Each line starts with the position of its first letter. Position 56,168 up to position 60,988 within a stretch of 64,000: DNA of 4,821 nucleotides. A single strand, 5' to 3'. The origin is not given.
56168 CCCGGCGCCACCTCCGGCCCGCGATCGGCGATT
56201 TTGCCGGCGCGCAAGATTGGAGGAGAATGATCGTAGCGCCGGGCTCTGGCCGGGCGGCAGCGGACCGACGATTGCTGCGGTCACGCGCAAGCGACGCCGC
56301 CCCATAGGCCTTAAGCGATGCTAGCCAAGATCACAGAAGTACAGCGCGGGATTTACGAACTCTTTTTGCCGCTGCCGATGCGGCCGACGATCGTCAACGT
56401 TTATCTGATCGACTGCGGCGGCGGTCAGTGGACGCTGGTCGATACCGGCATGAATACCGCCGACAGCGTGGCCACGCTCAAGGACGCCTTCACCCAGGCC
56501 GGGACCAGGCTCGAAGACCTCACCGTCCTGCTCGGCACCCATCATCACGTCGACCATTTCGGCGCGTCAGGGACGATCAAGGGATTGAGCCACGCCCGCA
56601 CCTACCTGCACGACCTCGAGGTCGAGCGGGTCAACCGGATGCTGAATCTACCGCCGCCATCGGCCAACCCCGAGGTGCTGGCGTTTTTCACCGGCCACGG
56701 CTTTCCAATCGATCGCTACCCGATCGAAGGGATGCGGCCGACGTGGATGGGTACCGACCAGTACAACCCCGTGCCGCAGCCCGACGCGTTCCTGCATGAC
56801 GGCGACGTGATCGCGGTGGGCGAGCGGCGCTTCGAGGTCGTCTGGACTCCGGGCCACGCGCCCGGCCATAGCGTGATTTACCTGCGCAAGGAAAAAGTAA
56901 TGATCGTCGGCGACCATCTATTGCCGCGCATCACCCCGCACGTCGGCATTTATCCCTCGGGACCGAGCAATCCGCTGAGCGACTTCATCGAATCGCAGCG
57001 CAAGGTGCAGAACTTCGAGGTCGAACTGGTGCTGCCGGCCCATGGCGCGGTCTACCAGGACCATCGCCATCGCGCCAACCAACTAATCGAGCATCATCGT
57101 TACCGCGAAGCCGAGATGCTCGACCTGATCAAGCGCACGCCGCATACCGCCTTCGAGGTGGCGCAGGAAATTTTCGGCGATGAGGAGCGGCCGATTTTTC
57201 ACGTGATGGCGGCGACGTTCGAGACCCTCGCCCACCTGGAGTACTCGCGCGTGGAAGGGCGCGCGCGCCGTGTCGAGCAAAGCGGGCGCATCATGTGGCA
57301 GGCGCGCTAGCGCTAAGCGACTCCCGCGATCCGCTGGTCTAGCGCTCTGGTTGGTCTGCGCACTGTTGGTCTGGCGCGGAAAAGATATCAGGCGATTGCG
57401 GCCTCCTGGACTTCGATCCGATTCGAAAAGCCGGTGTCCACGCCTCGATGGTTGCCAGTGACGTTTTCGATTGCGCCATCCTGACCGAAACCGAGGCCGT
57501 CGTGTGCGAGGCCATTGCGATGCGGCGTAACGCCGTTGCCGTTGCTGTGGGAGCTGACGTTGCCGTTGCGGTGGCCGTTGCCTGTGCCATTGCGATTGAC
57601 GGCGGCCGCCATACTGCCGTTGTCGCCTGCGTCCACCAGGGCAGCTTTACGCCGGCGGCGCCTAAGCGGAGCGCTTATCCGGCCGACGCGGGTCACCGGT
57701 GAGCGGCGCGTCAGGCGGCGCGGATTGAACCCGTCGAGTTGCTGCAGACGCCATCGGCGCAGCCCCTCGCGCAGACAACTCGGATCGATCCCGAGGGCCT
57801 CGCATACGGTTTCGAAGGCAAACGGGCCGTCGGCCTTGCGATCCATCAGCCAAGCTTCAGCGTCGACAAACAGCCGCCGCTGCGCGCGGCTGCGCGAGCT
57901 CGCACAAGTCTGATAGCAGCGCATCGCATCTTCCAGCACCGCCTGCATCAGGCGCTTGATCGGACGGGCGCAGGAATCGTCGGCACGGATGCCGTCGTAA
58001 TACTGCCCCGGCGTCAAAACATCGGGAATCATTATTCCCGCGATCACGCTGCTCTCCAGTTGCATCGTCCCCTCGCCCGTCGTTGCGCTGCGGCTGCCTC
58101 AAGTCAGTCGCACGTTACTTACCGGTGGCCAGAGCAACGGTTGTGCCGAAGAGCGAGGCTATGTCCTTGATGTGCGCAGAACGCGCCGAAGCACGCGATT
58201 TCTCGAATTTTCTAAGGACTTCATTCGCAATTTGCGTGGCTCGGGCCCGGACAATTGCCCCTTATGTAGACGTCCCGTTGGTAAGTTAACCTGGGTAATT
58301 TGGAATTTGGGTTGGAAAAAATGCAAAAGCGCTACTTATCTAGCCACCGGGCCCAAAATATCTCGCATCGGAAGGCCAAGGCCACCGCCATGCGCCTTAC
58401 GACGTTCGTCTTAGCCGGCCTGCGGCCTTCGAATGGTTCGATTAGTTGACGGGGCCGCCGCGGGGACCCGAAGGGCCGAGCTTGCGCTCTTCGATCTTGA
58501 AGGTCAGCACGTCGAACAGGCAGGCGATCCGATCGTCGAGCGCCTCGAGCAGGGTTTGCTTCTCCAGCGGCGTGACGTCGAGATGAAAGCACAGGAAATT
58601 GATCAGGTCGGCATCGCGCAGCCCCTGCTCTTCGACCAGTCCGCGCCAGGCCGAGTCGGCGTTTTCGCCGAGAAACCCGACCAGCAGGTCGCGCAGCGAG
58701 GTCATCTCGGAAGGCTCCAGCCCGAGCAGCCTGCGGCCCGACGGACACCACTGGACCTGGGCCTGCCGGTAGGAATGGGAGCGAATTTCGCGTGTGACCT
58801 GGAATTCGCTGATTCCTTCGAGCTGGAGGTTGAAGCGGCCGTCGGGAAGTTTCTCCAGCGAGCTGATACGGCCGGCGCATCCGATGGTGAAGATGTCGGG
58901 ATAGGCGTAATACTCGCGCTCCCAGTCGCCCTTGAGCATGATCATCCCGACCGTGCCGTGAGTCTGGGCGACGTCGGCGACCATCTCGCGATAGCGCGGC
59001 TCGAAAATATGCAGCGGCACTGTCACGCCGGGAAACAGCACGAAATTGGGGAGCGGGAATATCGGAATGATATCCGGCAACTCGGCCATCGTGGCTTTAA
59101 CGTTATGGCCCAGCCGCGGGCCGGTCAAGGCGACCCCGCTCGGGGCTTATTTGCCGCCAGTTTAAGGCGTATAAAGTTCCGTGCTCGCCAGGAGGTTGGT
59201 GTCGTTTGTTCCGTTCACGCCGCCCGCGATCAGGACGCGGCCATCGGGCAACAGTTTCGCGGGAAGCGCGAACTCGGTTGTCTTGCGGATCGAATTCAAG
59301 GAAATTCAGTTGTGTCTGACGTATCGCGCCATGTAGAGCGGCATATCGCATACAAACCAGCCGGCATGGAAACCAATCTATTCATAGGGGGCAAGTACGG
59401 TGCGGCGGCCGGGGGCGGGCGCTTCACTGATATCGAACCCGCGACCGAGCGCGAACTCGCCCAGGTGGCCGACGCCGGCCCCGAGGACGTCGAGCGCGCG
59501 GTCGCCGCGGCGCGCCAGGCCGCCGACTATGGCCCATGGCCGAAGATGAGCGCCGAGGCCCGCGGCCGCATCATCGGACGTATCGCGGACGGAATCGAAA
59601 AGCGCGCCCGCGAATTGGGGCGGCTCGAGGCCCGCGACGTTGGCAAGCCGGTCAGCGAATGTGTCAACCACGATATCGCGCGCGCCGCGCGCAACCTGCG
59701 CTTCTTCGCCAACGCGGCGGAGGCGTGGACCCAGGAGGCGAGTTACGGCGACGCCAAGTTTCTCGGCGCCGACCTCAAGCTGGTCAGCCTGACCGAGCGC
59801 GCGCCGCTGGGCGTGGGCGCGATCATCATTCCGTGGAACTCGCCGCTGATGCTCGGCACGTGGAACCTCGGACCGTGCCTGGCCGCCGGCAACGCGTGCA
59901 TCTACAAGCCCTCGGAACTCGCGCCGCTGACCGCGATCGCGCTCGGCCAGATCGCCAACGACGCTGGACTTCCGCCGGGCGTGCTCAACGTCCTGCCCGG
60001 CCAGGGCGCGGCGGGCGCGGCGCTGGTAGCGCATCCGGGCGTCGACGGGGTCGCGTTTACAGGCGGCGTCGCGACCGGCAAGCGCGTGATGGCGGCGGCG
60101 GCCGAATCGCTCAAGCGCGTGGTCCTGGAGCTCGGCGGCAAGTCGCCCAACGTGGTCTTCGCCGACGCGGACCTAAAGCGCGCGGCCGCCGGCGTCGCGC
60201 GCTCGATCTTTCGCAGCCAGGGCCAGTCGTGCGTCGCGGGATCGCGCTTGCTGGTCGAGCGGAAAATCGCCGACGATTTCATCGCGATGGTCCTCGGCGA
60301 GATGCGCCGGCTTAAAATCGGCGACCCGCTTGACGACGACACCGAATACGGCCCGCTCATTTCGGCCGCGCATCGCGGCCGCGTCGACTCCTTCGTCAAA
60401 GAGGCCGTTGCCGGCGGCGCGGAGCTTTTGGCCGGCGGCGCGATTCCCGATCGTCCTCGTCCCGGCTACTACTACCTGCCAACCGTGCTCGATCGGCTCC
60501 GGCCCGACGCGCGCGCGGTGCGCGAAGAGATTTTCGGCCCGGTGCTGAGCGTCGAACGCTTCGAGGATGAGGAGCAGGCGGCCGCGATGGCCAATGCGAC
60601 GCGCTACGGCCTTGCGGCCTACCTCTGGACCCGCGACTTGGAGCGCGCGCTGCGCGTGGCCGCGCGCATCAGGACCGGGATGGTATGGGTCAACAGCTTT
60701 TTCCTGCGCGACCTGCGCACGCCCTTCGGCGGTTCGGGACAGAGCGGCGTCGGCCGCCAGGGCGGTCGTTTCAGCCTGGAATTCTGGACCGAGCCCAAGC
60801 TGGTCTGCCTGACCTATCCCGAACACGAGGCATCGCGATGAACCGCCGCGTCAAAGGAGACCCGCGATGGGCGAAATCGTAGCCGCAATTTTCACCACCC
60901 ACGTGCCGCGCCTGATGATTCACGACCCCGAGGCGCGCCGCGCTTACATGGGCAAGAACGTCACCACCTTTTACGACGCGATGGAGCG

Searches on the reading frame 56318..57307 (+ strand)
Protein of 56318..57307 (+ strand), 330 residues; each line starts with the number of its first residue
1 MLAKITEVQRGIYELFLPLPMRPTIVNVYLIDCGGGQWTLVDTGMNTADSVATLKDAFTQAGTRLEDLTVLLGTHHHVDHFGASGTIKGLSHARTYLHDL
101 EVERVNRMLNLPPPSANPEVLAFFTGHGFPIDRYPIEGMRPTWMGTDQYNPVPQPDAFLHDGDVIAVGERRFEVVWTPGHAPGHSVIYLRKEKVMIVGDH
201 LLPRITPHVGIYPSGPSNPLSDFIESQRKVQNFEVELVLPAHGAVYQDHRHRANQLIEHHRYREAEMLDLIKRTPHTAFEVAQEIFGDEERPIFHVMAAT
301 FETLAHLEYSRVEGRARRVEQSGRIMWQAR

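Call 64: search_protein_families(library=pfam, proteins=[window:56318-57307:+], max_evalue=0.00001)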
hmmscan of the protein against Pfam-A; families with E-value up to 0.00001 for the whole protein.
window:56318-57307:+ (330 aa): 1 family
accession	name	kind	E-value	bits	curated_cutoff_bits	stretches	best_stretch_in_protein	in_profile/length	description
PF00753.33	Lactamase_B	-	7.8e-27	94.9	22.7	1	22-242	2-196/196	Metallo-beta-lactamase superfamily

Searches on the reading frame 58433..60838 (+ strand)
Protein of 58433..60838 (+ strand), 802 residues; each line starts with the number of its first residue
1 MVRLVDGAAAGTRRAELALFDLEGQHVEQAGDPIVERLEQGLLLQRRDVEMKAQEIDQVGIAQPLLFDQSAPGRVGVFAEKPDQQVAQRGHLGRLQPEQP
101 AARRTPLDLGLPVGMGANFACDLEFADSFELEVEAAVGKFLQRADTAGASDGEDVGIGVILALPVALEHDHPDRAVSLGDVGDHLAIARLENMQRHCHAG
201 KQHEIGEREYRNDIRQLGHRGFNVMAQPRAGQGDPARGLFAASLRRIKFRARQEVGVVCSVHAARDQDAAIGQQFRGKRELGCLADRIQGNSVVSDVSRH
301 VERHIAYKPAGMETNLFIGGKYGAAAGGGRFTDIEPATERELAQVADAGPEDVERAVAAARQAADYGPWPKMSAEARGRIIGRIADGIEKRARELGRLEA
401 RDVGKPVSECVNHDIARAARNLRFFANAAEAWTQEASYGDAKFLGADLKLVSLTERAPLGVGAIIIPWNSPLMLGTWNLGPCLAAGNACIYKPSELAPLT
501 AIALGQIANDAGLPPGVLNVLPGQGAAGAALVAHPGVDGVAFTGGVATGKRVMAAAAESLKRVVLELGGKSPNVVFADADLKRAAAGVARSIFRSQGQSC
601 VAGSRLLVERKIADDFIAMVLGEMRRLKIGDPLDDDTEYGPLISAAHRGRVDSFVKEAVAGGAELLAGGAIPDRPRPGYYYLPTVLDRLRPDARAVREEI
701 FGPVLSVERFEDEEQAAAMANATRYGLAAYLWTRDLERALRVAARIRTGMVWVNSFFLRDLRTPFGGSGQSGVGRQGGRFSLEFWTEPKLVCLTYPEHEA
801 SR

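Call 64: search_protein_families(library=pfam, proteins=[window:58433-60838:+], max_evalue=0.00001)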
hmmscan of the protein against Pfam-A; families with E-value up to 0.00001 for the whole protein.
window:58433-60838:+ (802 aa): 1 family
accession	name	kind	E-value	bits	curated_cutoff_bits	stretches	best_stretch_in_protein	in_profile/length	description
PF00171.27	Aldedh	-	3.8e-160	533.9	23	1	329-791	7-461/461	Aldehyde dehydrogenase family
